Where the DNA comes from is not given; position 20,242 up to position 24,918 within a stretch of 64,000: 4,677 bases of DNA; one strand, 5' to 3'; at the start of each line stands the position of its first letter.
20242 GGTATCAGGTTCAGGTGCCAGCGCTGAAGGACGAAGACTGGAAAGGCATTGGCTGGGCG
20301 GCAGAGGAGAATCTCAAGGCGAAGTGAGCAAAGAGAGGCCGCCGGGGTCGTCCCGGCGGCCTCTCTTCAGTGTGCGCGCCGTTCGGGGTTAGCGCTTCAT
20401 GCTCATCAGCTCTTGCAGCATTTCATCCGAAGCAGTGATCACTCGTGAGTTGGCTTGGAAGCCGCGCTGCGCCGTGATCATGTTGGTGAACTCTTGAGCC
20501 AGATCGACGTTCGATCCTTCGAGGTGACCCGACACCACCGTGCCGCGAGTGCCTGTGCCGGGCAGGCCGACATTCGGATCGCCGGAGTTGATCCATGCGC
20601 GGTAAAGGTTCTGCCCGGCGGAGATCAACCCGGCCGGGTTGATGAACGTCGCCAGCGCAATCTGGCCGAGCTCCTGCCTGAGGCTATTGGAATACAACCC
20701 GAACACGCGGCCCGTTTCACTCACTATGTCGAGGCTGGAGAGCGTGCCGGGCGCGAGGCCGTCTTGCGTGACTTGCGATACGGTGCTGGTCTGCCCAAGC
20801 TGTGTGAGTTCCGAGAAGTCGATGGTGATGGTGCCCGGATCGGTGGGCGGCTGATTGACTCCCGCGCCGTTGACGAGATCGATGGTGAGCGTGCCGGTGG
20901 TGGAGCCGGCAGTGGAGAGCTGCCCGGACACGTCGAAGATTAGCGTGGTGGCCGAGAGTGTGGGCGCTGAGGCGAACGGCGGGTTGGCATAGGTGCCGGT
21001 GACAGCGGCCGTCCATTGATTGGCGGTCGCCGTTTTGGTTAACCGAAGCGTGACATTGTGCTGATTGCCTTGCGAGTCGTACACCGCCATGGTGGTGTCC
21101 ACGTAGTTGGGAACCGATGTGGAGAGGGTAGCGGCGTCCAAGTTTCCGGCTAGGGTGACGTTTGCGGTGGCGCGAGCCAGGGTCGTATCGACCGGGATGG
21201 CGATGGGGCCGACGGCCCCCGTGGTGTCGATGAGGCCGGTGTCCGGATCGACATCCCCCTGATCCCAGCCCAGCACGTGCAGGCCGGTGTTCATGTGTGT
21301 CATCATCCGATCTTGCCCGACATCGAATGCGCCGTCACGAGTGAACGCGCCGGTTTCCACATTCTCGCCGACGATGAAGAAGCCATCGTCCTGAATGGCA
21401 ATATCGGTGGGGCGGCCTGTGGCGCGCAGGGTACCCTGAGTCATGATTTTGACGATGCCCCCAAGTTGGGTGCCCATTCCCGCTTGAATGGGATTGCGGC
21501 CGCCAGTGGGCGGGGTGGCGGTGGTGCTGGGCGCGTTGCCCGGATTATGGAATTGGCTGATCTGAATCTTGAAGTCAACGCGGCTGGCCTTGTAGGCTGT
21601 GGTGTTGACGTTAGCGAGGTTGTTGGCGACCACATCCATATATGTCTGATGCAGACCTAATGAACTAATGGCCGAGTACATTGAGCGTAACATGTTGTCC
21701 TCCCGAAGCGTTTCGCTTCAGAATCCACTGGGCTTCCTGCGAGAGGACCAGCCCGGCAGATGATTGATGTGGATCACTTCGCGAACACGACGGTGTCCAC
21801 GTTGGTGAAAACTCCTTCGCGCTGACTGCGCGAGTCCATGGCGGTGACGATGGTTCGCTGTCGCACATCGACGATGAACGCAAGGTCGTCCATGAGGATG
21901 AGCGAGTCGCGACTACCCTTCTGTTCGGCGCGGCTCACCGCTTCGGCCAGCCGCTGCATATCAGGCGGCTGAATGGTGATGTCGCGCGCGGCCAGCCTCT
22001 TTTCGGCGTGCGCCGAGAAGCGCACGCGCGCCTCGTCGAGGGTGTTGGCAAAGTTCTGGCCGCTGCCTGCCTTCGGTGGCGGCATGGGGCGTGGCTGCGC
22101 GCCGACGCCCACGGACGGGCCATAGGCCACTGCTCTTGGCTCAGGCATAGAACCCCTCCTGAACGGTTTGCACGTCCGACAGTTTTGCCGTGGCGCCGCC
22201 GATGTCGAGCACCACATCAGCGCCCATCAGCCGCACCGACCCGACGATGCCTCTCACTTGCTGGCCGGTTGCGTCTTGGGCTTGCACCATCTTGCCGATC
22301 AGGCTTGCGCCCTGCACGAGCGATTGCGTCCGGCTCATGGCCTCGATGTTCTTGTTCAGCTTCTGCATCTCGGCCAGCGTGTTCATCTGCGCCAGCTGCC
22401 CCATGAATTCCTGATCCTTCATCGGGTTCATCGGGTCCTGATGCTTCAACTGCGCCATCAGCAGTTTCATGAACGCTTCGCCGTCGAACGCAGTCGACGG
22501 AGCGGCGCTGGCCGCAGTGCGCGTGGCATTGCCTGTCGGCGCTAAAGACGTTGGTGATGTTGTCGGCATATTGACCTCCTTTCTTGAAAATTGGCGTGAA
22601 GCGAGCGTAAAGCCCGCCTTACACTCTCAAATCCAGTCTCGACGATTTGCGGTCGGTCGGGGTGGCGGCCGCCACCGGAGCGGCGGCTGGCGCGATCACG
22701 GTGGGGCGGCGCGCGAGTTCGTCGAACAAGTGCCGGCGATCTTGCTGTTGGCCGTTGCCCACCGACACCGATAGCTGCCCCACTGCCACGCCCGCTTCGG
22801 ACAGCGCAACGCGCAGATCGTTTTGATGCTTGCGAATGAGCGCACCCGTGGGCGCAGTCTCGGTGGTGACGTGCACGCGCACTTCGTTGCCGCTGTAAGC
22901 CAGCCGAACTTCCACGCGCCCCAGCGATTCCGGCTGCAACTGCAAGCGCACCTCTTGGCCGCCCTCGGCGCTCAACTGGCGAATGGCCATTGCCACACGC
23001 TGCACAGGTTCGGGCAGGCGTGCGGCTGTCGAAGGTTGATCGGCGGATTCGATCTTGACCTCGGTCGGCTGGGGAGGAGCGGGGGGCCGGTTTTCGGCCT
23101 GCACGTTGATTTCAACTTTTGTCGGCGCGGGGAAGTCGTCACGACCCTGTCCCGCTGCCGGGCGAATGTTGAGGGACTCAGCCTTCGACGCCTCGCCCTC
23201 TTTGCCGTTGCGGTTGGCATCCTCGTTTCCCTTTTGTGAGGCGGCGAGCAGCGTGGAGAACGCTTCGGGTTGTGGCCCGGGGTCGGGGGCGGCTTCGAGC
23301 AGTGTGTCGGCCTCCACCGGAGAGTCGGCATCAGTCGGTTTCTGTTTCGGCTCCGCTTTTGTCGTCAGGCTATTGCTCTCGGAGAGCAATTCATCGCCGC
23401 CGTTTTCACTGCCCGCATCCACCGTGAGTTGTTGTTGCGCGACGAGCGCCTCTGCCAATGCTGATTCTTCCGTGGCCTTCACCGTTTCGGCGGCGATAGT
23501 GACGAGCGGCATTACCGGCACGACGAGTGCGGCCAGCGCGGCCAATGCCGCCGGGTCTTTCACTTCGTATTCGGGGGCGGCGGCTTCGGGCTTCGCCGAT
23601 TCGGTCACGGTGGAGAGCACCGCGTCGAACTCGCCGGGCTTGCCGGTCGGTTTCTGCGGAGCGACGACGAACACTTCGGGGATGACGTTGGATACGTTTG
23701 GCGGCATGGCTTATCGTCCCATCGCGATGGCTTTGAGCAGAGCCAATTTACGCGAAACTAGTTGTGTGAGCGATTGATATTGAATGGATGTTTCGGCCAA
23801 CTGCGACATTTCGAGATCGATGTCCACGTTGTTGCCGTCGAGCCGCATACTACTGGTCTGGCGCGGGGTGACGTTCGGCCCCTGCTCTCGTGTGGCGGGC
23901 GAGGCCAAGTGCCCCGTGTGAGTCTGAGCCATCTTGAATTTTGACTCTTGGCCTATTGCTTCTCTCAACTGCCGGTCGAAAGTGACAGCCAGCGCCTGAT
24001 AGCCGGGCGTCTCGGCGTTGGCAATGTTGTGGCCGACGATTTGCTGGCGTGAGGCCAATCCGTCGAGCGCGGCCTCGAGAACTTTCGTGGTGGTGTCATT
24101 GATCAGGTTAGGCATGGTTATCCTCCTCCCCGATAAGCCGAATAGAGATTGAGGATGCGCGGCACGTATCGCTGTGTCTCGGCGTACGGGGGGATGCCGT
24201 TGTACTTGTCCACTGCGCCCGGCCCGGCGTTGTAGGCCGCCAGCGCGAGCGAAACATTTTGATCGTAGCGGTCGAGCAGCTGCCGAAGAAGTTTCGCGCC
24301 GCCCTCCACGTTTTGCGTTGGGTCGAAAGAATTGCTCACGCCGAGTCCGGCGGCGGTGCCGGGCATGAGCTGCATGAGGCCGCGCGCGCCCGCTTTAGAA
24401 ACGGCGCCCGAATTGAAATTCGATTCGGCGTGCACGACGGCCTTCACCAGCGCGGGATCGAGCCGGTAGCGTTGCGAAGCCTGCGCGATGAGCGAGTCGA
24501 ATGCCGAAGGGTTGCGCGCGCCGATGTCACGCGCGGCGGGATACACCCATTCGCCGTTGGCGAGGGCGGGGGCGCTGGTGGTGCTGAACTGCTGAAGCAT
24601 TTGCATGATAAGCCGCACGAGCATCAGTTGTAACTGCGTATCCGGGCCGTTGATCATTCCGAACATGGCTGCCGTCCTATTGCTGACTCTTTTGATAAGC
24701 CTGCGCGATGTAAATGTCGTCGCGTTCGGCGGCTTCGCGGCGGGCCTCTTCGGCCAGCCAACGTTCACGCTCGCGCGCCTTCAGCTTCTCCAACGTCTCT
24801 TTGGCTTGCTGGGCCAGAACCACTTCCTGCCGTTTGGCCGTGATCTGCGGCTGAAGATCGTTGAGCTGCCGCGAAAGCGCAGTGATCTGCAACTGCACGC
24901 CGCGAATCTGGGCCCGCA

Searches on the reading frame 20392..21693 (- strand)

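Call 30: search_protein_families(library=pfam, proteins=[window:20392-21693:-], max_evalue=0.001)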
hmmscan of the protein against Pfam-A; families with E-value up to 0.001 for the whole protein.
window:20392-21693:- (434 aa): 4 families
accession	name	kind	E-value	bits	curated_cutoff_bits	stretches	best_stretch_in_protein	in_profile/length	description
PF06429.18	Flg_bbr_C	-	4e-20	71.5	23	1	388-432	2-46/46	Flagellar basal body rod FlgEFG protein C-terminal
PF07559.19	FlgE_D2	-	7.8e-18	65.8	22.7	1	199-312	23-141/142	Flagellar basal body protein FlaE D2 domain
PF00460.25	Flg_bb_rod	-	5e-07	30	20.7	1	5-35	1-31/31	Flagella basal body rod protein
PF22692.1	LlgE_F_G_D1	-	2.4e-06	28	27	1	99-171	1-52/64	Flagellar hook protein FlgE/F/G D1 domain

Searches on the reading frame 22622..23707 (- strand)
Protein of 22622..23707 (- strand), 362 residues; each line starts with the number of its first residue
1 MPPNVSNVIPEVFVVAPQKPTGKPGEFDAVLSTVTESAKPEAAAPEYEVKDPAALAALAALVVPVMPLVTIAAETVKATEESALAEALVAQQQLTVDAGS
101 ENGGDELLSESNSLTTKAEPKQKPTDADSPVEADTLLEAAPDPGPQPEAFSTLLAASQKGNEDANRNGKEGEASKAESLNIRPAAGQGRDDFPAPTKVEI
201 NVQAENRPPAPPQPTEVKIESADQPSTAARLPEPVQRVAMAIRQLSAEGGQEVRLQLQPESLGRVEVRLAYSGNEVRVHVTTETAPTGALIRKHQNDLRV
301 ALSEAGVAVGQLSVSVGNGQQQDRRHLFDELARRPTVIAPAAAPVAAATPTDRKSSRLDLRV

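Call 30: search_protein_families(library=pfam, proteins=[window:22622-23707:-], max_evalue=0.001)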
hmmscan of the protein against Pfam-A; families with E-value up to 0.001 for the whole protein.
window:22622-23707:- (362 aa): 2 families
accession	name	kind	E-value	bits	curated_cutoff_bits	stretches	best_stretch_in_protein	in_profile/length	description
PF02120.21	Flg_hook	-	3.1e-20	72.2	29.8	1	242-322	4-84/85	Flagellar hook-length control protein FliK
PF09483.15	HpaP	-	3e-05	24.5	23.8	1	246-315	19-88/90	Type III secretion protein (HpaP)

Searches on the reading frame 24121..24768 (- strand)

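Call 17: search_protein_families(library=pfam, proteins=[window:24121-24768:-], max_evalue=0.001)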
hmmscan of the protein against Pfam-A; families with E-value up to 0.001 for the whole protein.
window:24121-24768:- (216 aa): 1 family
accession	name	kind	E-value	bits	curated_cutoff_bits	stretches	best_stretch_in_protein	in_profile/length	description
PF01464.25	SLT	-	1.4e-31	108.9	21.3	1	93-193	2-108/117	Transglycosylase SLT domain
